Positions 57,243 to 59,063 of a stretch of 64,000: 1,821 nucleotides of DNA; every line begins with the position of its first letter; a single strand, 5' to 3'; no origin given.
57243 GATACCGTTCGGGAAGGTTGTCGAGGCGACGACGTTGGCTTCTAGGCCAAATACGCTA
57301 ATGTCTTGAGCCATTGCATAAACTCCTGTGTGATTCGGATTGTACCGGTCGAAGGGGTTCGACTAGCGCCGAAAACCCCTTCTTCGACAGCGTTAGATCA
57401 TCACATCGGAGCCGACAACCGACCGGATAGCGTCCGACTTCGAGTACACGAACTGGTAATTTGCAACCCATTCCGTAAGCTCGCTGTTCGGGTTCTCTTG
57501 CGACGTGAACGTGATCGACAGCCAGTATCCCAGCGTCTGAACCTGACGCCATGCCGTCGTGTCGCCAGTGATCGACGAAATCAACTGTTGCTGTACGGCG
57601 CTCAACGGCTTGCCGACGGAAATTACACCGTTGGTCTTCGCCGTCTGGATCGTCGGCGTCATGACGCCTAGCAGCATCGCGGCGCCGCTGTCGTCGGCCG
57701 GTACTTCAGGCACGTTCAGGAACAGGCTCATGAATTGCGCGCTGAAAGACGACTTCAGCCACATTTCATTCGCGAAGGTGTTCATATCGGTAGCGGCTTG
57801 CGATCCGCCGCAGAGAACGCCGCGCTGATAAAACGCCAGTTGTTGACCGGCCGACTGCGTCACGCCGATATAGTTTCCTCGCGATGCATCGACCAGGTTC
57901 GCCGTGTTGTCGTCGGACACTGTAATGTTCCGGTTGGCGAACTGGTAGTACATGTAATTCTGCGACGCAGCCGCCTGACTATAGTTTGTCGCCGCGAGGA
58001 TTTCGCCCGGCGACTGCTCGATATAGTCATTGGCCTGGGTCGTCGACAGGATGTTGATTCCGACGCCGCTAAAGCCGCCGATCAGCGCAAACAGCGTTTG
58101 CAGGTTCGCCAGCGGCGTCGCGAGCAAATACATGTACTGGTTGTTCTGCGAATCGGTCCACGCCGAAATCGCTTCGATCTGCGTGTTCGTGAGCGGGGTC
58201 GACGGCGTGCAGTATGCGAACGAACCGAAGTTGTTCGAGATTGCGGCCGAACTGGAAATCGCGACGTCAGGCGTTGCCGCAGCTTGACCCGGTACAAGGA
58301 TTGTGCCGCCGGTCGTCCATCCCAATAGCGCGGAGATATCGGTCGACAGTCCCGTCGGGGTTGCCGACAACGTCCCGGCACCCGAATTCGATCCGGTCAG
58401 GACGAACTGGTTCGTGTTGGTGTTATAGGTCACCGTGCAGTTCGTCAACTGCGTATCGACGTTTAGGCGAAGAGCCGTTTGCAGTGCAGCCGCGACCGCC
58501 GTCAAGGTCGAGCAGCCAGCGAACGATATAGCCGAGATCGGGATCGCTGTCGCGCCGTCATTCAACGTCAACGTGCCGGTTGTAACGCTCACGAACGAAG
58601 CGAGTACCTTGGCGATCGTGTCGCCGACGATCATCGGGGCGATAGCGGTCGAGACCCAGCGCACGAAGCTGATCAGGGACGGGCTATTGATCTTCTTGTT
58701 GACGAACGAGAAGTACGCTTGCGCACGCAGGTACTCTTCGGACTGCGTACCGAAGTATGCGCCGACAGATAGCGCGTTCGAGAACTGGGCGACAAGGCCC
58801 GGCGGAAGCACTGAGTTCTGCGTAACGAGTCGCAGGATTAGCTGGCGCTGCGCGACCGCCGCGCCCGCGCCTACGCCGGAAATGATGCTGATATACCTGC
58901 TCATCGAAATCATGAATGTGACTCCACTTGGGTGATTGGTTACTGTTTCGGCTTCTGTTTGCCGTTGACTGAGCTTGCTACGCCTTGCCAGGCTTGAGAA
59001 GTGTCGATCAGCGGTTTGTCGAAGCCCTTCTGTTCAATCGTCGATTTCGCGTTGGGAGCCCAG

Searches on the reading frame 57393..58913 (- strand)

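Call 11: search_protein_families(library=phrogs, proteins=[window:57393-58913:-])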
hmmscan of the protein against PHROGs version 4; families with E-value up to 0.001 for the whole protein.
window:57393-58913:- (506 aa): 1 family
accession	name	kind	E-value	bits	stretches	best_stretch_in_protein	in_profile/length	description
phrog_205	-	tail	1.6e-67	229.3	1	1-503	12-430/455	tail sheath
